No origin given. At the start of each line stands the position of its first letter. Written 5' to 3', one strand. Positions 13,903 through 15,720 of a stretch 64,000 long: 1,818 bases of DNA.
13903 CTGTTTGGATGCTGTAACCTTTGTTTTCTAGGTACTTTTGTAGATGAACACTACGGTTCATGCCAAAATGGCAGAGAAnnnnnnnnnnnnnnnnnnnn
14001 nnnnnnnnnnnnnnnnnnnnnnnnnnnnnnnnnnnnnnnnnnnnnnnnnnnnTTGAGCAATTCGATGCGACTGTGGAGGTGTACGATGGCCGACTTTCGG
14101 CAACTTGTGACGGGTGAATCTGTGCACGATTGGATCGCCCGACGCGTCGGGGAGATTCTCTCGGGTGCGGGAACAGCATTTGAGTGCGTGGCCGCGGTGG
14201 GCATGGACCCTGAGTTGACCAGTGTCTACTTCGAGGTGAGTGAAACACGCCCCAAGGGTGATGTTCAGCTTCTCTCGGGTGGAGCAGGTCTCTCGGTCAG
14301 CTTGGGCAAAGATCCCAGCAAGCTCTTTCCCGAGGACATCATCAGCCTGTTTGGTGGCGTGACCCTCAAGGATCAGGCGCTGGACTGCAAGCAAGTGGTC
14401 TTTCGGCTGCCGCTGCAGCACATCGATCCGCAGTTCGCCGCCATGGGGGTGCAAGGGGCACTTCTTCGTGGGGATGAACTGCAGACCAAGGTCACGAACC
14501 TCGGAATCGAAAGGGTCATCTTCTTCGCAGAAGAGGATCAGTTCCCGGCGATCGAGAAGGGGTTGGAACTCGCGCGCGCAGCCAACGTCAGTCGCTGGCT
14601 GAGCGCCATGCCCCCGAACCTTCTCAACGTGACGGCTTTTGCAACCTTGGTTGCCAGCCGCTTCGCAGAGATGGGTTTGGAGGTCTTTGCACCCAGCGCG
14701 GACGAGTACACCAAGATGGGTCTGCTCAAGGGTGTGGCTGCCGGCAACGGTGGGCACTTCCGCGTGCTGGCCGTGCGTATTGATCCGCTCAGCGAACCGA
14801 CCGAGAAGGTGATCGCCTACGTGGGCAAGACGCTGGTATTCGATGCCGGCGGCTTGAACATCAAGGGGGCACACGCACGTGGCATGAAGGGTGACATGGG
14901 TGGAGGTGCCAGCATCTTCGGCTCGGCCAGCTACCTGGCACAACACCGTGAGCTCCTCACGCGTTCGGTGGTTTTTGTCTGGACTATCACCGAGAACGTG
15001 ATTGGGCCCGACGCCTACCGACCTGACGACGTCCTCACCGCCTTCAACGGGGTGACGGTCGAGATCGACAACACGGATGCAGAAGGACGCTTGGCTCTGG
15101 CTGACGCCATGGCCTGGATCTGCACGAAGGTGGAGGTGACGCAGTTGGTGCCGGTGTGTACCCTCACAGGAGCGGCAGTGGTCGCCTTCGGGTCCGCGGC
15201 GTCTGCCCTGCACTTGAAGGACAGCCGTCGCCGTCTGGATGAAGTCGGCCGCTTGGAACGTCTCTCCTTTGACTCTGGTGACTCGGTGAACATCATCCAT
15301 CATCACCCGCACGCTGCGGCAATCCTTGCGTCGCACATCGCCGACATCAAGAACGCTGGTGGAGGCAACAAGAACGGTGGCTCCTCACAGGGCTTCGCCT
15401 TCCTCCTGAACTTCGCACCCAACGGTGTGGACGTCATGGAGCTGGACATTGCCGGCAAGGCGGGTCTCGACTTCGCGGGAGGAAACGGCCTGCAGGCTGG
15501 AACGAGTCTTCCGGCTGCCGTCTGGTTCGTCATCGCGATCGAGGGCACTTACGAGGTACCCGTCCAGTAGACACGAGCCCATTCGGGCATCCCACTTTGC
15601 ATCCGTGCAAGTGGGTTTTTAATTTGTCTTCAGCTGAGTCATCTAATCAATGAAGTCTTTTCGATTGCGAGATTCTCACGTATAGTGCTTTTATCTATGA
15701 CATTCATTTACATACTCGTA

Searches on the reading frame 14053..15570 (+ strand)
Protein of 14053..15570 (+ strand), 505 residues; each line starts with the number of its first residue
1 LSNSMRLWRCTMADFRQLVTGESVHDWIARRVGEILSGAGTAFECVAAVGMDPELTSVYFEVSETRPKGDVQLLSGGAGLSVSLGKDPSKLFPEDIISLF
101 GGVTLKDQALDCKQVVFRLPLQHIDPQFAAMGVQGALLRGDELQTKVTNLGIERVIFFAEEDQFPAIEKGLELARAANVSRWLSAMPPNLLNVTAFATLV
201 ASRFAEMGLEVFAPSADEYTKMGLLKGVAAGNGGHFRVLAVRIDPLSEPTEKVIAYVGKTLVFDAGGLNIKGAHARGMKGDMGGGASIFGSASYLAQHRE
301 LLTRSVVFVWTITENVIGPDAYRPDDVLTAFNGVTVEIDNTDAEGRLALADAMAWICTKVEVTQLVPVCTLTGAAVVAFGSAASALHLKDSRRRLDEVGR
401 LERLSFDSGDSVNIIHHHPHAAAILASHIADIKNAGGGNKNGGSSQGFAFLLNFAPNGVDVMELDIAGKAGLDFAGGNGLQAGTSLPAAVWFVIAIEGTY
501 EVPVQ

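Call 4: search_protein_families(library=pfam, proteins=[window:14053-15570:+], max_evalue=0.01)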
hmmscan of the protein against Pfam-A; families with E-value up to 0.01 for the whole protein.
window:14053-15570:+ (505 aa): 1 family
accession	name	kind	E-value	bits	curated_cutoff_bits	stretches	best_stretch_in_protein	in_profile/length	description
PF00883.26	Peptidase_M17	-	9.3e-61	206.2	25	1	179-471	2-288/310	Cytosol aminopeptidase family, catalytic domain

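Call 5: search_protein_families(library=ncbifam, proteins=[window:14053-15570:+], max_evalue=0.01)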
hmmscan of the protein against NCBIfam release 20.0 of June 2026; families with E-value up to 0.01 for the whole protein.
window:14053-15570:+ (505 aa): 13 families
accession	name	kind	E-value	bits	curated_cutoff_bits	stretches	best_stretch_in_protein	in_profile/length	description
NF002073.0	PRK00913.1-2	equivalog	1.7e-60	205.3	432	1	80-470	83-472/505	leucyl aminopeptidase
NF002080.0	PRK00913.3-2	equivalog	7.9e-57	193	475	1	166-473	124-426/447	leucyl aminopeptidase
NF002083.0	PRK00913.3-5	equivalog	3.6e-53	181.2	468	1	162-478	161-470/492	leucyl aminopeptidase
NF002076.0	PRK00913.2-3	equivalog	8.3e-52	176.8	491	1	84-470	79-465/494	leucyl aminopeptidase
NF002077.0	PRK00913.2-4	equivalog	2.1e-50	172.2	471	1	154-470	159-470/501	leucyl aminopeptidase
NF002075.0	PRK00913.2-2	equivalog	2.5e-47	161.9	468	1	173-471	178-472/502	leucyl aminopeptidase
NF002074.0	PRK00913.1-4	equivalog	2.7e-47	161.7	415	1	152-471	154-470/496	leucyl aminopeptidase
NF002081.0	PRK00913.3-3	equivalog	1.7e-42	145.9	485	1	165-472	152-455/485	leucyl aminopeptidase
NF002082.0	PRK00913.3-4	equivalog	2.9e-42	145.1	552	1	148-477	156-483/504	leucyl aminopeptidase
NF002072.0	PRK00913.1-1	equivalog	7.4e-42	143.6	826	1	166-470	173-471/502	leucyl aminopeptidase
NF003450.0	PRK05015.1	equivalog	4e-34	118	437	1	235-467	170-398/429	aminopeptidase PepB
NF002078.0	PRK00913.2-5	equivalog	9.9e-34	116.7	622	1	144-470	153-469/500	leucyl aminopeptidase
NF002079.0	PRK00913.3-1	equivalog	1.6e-30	106.2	1013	1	250-470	249-464/496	leucyl aminopeptidase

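Call 19: find_homologous_proteins(query=window:14086-15570:+, max_evalue=1e-10)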
Query window:14086-15570:+ (494 aa): 1764 proteins with E <= 1e-10 among 8000 candidates; the best 120 are listed.
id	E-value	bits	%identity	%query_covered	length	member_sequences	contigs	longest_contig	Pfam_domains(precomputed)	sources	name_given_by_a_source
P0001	4.7e-291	984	90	100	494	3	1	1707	PF00883.27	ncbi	-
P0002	9.8e-252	854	79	100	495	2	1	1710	PF00883.27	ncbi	-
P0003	5.5e-221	753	70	100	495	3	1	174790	PF00883.27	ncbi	-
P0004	5.3e-217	739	68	100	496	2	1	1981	PF00883.27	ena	-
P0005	2.6e-148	513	54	98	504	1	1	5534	PF00883.27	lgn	-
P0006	4.0e-144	499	54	98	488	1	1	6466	PF00883.27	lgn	-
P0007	1.5e-139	484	53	98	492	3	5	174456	PF00883.27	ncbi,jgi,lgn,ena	-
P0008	7.8e-125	436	61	66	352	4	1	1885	PF00883.27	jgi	jgi:leucyl aminopeptidase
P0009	1.0e-113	399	67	57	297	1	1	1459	PF00883.27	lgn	-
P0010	3.1e-112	394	66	57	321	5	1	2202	PF00883.27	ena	-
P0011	3.7e-111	390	50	86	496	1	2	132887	PF00883.27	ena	-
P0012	1.4e-101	359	43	97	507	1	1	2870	PF00883.27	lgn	-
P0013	1.5e-45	174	38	61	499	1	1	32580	PF00883.27,PF02789.24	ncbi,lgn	-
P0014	7.2e-45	172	37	61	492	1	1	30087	PF00883.27,PF02789.24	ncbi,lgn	-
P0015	1.5e-44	171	34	73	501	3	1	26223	PF00883.27,PF02789.24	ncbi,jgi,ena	jgi:leucyl aminopeptidase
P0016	1.7e-44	171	36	69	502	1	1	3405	PF00883.27,PF02789.24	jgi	jgi:leucyl aminopeptidase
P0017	2.7e-44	170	36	63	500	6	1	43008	PF00883.27,PF02789.24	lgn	-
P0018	3.0e-44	170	38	62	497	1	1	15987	PF00883.27,PF02789.24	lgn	-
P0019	3.6e-44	170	37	63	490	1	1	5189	PF00883.27,PF02789.24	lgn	-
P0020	4.6e-44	169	37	63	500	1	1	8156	PF00883.27,PF02789.24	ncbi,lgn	-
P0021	1.1e-43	168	38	61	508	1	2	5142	PF00883.27,PF02789.24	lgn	-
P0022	2.8e-43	167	39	61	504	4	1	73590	PF00883.27,PF02789.24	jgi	jgi:leucyl aminopeptidase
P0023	2.9e-43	167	36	64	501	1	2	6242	PF00883.27,PF02789.24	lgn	-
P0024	6.2e-43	165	38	61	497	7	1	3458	PF00883.27,PF02789.24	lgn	-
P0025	9.6e-43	165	35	65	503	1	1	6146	PF00883.27,PF02789.24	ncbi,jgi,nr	ncbi:MAG: leucyl aminopeptidase family protein [Phycisphaerales bacterium]|nr:MAG: leucyl aminopepti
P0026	1.1e-42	165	36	61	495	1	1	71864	PF00883.27,PF02789.24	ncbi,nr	ncbi:MAG: leucyl aminopeptidase family protein [Leptolyngbya sp. PLA1]|nr:leucyl aminopeptidase fami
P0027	1.2e-42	164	36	61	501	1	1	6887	PF00883.27,PF02789.24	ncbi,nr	ncbi:MAG: leucyl aminopeptidase family protein [Phycisphaerales bacterium]|nr:leucyl aminopeptidase 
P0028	1.6e-42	164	37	62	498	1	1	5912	PF00883.27,PF02789.24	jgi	jgi:leucyl aminopeptidase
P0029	2.2e-42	164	35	64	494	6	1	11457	PF00883.27,PF02789.24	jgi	jgi:leucyl aminopeptidase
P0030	2.4e-42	164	31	88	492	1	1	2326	PF00883.27,PF02789.24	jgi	-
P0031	2.7e-42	163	35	66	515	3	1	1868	PF00883.27,PF02789.24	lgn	-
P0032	3.2e-42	163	36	61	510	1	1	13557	PF00883.27,PF02789.24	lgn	-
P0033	3.2e-42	163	37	62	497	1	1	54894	PF00883.27,PF02789.24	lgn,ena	-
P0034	3.3e-42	163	36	61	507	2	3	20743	PF00883.27,PF02789.24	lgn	-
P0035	3.3e-42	163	36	61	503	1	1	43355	PF00883.27,PF02789.24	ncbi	-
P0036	3.3e-42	163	35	64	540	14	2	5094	PF00883.27,PF02789.24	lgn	-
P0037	3.3e-42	163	35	64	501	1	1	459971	PF00883.27,PF02789.24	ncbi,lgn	-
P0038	3.6e-42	163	38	61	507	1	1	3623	PF00883.27,PF02789.24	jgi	jgi:leucyl aminopeptidase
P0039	4.0e-42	163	37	64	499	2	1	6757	PF00883.27,PF02789.24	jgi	-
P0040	4.1e-42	163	36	61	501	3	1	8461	PF00883.27,PF02789.24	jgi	jgi:leucyl aminopeptidase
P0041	4.4e-42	163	36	65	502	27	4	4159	PF00883.27,PF02789.24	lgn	-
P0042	4.7e-42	163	36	61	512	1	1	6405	PF00883.27,PF02789.24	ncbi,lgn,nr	ncbi:MAG TPA: leucyl aminopeptidase family protein [Phycisphaerales bacterium]|nr:leucyl aminopeptid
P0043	5.0e-42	162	37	63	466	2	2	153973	PF00883.27,PF02789.24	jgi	-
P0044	5.9e-42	162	36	65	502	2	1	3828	PF00883.27,PF02789.24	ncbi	-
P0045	9.3e-42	162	36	66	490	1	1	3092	PF00883.27,PF02789.24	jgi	-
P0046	1.3e-41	161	36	61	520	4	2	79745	PF00883.27,PF02789.24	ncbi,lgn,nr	ncbi:MAG: leucyl aminopeptidase family protein [Planctomycetes bacterium]|nr:leucyl aminopeptidase f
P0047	1.4e-41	161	38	61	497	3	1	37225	PF00883.27,PF02789.24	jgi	-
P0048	1.7e-41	161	36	61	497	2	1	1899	PF00883.27,PF02789.24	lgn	-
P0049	2.3e-41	160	36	63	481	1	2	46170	PF00883.27,PF02789.24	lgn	-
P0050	2.5e-41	160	35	70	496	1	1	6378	PF00883.27,PF02789.24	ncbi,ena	-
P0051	2.7e-41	160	35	63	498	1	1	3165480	PF00883.27,PF02789.24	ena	-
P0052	2.7e-41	160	35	66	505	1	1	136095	PF00883.27,PF02789.24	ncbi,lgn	-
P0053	3.3e-41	160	36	61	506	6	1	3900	PF00883.27,PF02789.24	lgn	-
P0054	3.4e-41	160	37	63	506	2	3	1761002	PF00883.27,PF02789.24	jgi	-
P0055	4.2e-41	159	37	61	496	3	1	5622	PF00883.27,PF02789.24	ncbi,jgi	jgi:leucyl aminopeptidase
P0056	4.9e-41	159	34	66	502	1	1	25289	PF00883.27,PF02789.24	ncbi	ncbi:MAG: leucyl aminopeptidase family protein [Planctomycetota bacterium]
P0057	4.9e-41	159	32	88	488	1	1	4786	PF00883.27,PF02789.24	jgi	jgi:leucyl aminopeptidase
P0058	4.9e-41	159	36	61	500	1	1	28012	PF00883.27,PF02789.24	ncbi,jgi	ncbi:MAG: leucyl aminopeptidase family protein [Planctomycetota bacterium]|jgi:leucyl aminopeptidase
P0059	5.1e-41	159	33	70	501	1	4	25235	PF00883.27,PF02789.24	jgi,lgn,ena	-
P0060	5.2e-41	159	36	61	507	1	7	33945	PF00883.27,PF02789.24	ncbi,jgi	-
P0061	5.3e-41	159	38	61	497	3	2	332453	PF00883.27,PF02789.24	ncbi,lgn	-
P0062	6.3e-41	159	33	65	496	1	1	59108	PF00883.27,PF02789.24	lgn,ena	-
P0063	6.7e-41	159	37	63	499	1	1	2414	PF00883.27,PF02789.24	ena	-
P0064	6.7e-41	159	36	62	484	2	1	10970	PF00883.27,PF02789.24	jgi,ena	-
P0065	8.8e-41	158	36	61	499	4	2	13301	PF00883.27,PF02789.24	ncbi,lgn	ncbi:MAG: leucyl aminopeptidase family protein [Phycisphaerales bacterium]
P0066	9.7e-41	158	36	61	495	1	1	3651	PF00883.27,PF02789.24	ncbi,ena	-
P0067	1.3e-40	158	36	61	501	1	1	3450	PF00883.27,PF02789.24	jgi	jgi:leucyl aminopeptidase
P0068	1.3e-40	158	33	66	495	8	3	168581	PF00883.27,PF02789.24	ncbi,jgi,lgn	-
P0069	1.4e-40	158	34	62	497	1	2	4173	PF00883.27,PF02789.24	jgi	-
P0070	1.5e-40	158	37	62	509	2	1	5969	PF00883.27,PF02789.24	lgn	-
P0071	1.6e-40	158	36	61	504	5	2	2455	PF00883.27,PF02789.24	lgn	-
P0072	1.8e-40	157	37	61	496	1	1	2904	PF00883.27,PF02789.24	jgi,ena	-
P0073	1.9e-40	157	37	61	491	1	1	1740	PF00883.27,PF02789.24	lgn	-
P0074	2.0e-40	157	33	65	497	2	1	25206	PF00883.27,PF02789.24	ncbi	-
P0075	2.1e-40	157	35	62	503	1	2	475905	PF00883.27,PF02789.24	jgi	-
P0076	2.2e-40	157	35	61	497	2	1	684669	PF00883.27,PF02789.24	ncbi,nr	ncbi:MAG: leucyl aminopeptidase family protein [Phycisphaeraceae bacterium]|nr:leucyl aminopeptidase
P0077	2.5e-40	157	37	61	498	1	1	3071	PF00883.27,PF02789.24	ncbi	-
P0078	2.6e-40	157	36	61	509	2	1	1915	PF00883.27,PF02789.24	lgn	-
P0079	3.0e-40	157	33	71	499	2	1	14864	PF00883.27,PF02789.24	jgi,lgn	-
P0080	3.0e-40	157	35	61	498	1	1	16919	PF00883.27,PF02789.24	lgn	-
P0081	3.1e-40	157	36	63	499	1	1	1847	PF00883.27,PF02789.24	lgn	-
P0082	3.2e-40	157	37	63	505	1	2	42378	PF00883.27,PF02789.24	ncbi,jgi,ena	-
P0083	3.8e-40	156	38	61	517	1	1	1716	PF00883.27,PF02789.24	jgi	-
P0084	4.2e-40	156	36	62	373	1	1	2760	PF00883.27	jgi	jgi:leucyl aminopeptidase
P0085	4.6e-40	156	36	64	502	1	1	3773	PF00883.27,PF02789.24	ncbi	-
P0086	6.0e-40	156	33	64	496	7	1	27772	PF00883.27,PF02789.24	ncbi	-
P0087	6.7e-40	155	36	62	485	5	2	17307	PF00883.27,PF02789.24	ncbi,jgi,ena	jgi:leucyl aminopeptidase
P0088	6.9e-40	155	36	61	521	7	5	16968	PF00883.27,PF02789.24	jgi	jgi:leucyl aminopeptidase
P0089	7.8e-40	155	35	63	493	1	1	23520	PF00883.27,PF02789.24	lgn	-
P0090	8.0e-40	155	37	61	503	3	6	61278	PF00883.27,PF02789.24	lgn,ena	-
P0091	8.4e-40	155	36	63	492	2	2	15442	PF00883.27,PF02789.24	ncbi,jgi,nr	ncbi:MAG: leucyl aminopeptidase family protein [Phycisphaerales bacterium]|jgi:leucyl aminopeptidase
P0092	8.9e-40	155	35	64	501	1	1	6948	PF00883.27,PF02789.24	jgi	jgi:leucyl aminopeptidase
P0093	1.1e-39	155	39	63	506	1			PF00883.27,PF02789.24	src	-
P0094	1.2e-39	155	34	61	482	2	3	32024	PF00883.27,PF02789.24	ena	-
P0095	1.2e-39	155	34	64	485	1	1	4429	PF00883.27,PF02789.24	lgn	-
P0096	1.5e-39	154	33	61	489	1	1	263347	PF00883.27,PF02789.24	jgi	jgi:leucyl aminopeptidase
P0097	1.6e-39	154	35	65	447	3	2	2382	PF00883.27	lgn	-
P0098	1.9e-39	154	34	66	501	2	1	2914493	PF00883.27,PF02789.24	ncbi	ncbi:MAG: leucyl aminopeptidase family protein [Phycisphaerales bacterium]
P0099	2.2e-39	154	36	61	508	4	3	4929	PF00883.27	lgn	-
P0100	2.9e-39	153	36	61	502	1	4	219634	PF00883.27,PF02789.24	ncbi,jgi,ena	jgi:leucyl aminopeptidase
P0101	4.7e-39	153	33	64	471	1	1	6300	PF00883.27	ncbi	-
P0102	6.6e-39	152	35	62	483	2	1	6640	PF00883.27,PF02789.24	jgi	-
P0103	6.9e-39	152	35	67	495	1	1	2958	PF00883.27,PF02789.24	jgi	jgi:leucyl aminopeptidase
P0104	7.2e-39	152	35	64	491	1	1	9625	PF00883.27,PF02789.24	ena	-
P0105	9.3e-39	152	37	61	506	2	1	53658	PF00883.27,PF02789.24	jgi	jgi:leucyl aminopeptidase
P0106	1.0e-38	152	36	61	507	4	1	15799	PF00883.27,PF02789.24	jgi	jgi:leucyl aminopeptidase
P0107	1.1e-38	151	31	80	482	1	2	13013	PF00883.27,PF02789.24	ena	-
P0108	1.1e-38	151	33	62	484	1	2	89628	PF00883.27,PF02789.24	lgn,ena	-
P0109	1.2e-38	151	36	60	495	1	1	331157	PF00883.27,PF02789.24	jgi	jgi:leucyl aminopeptidase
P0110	1.4e-38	151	36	61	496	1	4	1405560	PF00883.27,PF02789.24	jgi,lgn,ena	-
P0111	1.5e-38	151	36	64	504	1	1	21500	PF00883.27,PF02789.24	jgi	jgi:leucyl aminopeptidase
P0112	1.6e-38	151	35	61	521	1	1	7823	PF00883.27,PF02789.24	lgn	-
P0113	2.4e-38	150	34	65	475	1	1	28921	PF00883.27,PF02789.24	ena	-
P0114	2.6e-38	150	37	62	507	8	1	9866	PF00883.27,PF02789.24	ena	-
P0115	3.0e-38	150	34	66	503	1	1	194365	PF00883.27,PF02789.24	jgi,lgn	-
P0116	3.2e-38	150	34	69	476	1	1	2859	PF00883.27,PF02789.24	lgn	-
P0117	3.4e-38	150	36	61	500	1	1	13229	PF00883.27,PF02789.24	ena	-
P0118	4.5e-38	149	36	61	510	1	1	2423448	PF00883.27,PF02789.24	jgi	jgi:leucyl aminopeptidase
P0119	4.6e-38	149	32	74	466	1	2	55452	PF00883.27,PF02789.24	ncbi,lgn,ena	ncbi:MAG: leucyl aminopeptidase [Candidatus Gastranaerophilaceae bacterium]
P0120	4.8e-38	149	33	70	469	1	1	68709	PF00883.27,PF02789.24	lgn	-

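Call 20: find_encoding_contigs(protein=P0003, flank=10000, max_places=3)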
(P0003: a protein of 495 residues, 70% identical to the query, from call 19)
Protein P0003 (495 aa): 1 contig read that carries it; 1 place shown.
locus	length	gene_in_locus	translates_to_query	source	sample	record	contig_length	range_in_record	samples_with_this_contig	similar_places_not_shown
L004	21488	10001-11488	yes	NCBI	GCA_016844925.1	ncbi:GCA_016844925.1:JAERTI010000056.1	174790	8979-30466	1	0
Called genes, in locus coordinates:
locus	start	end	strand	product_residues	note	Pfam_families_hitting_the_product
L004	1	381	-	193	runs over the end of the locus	PF13238:AAA_18 (weak), PF13207:AAA_17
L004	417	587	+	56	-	-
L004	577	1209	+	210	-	PF04542:Sigma70_r2, PF05263:DUF722 (weak), PF08281:Sigma70_r4_2, PF04545:Sigma70_r4, PF14493:HTH_40 (faint)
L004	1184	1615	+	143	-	-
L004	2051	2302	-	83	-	PF01035:DNA_binding_1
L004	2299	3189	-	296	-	PF00730:HhH-GPD, PF00633:HHH (faint)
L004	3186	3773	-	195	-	PF01928:CYTH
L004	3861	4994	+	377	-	-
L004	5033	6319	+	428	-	PF13660:DUF4147, PF05161:MOFRL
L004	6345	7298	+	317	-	PF18030:Rimk_N, PF14397:ATPgrasp_ST (faint), PF14398:ATPgrasp_YheCD (faint), PF02655:ATP-grasp_3, PF02786:CPSase_L_D2 (weak), PF02955:GSH-S_ATP, PF08443:RimK, PF07478:Dala_Dala_lig_C (weak)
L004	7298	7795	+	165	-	PF03449:GreA_GreB_N, PF01272:GreA_GreB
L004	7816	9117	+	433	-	PF00270:DEAD, PF04851:ResIII, PF00271:Helicase_C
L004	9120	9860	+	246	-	PF22435:MRM3-like_sub_bind (faint), PF00588:SpoU_methylase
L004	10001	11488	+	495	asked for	PF00883:Peptidase_M17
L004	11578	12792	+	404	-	PF09992:NAGPA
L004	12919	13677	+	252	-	PF02535:Zip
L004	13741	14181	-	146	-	-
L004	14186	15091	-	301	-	-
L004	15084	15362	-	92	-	-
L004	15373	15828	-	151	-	PF01625:PMSR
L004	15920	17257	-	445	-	PF01266:DAO, PF06039:Mqo (weak), PF13450:NAD_binding_8 (weak), PF13454:NAD_binding_9 (faint), PF06039:Mqo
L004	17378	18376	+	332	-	PF17773:UPF0176_N, PF00581:Rhodanese, PF12368:Rhodanese_C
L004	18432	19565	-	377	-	PF00370:FGGY_N, PF01869:BcrAD_BadFG (faint)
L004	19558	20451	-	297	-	PF02558:ApbA (faint), PF03446:NAD_binding_2 (weak), PF01210:NAD_Gly3P_dh_N, PF07479:NAD_Gly3P_dh_C, PF20618:GPD_NAD_C_bact (weak)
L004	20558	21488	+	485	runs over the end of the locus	PF03193:RsgA_GTPase (faint), PF00005:ABC_tran, PF02463:SMC_N (faint), PF13191:AAA_16 (faint), PF13555:AAA_29 (faint), PF20720:nSTAND3 (faint), PF13304:AAA_21 (faint), PF00005:ABC_tran, +2 more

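Call 21: find_encoding_contigs(protein=P0007, flank=10000, max_places=3)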
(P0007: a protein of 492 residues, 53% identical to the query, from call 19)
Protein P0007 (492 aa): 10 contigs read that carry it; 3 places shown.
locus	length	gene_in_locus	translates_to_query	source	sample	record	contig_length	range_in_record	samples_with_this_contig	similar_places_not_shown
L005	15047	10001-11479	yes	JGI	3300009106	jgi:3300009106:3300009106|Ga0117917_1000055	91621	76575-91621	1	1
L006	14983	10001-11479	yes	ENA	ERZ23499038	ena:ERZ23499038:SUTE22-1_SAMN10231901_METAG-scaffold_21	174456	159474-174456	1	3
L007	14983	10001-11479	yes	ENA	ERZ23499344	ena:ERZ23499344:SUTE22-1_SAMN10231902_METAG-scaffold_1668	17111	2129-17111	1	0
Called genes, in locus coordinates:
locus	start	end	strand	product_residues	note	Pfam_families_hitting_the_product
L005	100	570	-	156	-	PF04073:tRNA_edit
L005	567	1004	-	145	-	PF00293:NUDIX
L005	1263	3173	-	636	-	PF00012:HSP70, PF06723:MreB_Mbl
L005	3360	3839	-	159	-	PF01025:GrpE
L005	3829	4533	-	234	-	PF01628:HrcA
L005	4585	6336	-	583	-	PF13672:PP2C_2 (weak), PF00481:PP2C (faint)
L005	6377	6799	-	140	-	-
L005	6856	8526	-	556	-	PF00999:Na_H_Exchanger, PF02254:TrkA_N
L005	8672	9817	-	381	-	PF01636:APH (weak)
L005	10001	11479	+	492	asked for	PF00883:Peptidase_M17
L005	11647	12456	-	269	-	PF02535:Zip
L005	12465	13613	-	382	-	PF07907:YibE_F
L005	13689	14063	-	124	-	PF01475:FUR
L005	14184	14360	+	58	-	-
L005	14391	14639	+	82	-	PF02001:DUF134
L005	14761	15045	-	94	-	?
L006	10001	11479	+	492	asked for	PF00883:Peptidase_M17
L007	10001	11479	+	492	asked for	PF00883:Peptidase_M17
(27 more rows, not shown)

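Call 28: find_related_loci(query=A1, collection=genome_contigs, flank=10000)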
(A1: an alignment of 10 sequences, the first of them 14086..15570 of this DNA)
Query A1 (494 aa) in genome_contigs; peptide patterns used: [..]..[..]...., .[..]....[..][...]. (x = any residue, [..] = any of these).
156 stretches matched a pattern; 61 encode a relative of the query (tblastn E <= 1e-3); 61 distinct loci.
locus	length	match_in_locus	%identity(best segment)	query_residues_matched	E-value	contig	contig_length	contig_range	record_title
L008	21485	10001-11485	70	1-494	0e+0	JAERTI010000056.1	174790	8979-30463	MAG: Candidatus Uhrbacteria bacterium isolate BH28 c_000000010637, whole genome shotgun sequence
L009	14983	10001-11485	52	1-493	1e-144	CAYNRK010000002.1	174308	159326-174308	MAG TPA_asm: uncultured Gammaproteobacteria bacterium isolate SRP077602_co8_262 genome assembly, contig: NODE_48_length_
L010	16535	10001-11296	50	66-488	4e-115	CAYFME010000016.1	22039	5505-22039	MAG TPA_asm: uncultured Gammaproteobacteria bacterium isolate ERP019367_co1_56 genome assembly, contig: NODE_2061_length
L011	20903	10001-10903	37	151-457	5e-39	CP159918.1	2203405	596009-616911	Bacterium M3-1 strain M3-1 chromosome, complete genome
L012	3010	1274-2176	38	151-457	2e-39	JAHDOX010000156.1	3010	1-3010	MAG: Synergistales bacterium isolate SL3-B22.4 k141_3460, whole genome shotgun sequence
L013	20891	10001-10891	36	155-457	2e-37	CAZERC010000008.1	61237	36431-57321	MAG TPA_asm: uncultured Synergistaceae bacterium isolate binchicken_co92_5 genome assembly, contig: NODE_94_length_61237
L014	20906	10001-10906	34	156-459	3e-37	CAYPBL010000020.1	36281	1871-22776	MAG TPA_asm: uncultured Phycisphaeraceae bacterium isolate SRP162660_co2_41 genome assembly, contig: NODE_204_length_362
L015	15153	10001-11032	35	113-457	3e-37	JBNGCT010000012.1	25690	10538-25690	MAG: Thermovirgaceae bacterium isolate E05-007 bin76_IDBA_re-assembly_contigs.fa-12, whole genome shotgun sequence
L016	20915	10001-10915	35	155-462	1e-36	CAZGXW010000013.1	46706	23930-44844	MAG TPA_asm: uncultured Fimbriimonadaceae bacterium isolate SRP237561_co1_83 genome assembly, contig: NODE_1038_length_4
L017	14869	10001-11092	32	107-473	6e-37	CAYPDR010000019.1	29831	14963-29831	MAG TPA_asm: uncultured Dehalococcoidia bacterium isolate SRP092796_co4_664 genome assembly, contig: k141_5287295, whole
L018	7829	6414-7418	32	118-456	2e-36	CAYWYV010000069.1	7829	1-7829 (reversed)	MAG TPA_asm: uncultured Dehalococcoidia bacterium isolate SRP077602_co4_497 genome assembly, contig: NODE_17973_length_7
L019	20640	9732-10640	34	156-462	5e-36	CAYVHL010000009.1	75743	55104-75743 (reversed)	MAG TPA_asm: uncultured Fimbriimonadaceae bacterium isolate SRP263991_co5_88 genome assembly, contig: NODE_770_length_75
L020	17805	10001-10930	34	140-457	2e-35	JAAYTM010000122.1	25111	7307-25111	MAG: Synergistaceae bacterium isolate AS24abBPME_148 58362_AS24, whole genome shotgun sequence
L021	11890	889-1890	32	119-456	1e-35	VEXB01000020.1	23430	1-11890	SAR202 cluster bacterium AC-647-P02_OGT_505m NS10_020, whole genome shotgun sequence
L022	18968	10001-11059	32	101-457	9e-35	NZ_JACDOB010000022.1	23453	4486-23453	MAG: Thermovirga sp. isolate GB_MAG10_013 c_000000001565, whole genome shotgun sequence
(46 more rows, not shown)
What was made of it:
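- The syntenic relative is 'Candidatus Uhrbacteria bacterium BH28' (call 28).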

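Call 64: find_encoding_contigs(protein=P0012, flank=6000, max_places=2)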
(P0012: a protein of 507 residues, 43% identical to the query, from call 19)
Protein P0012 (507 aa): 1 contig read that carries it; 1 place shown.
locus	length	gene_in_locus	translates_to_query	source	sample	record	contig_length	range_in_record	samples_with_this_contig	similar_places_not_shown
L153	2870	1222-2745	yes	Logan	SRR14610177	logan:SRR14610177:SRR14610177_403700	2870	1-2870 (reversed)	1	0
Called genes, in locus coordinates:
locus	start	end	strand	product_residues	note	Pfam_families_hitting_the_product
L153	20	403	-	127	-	PF00011:HSP20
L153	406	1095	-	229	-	-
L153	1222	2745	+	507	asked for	PF00883:Peptidase_M17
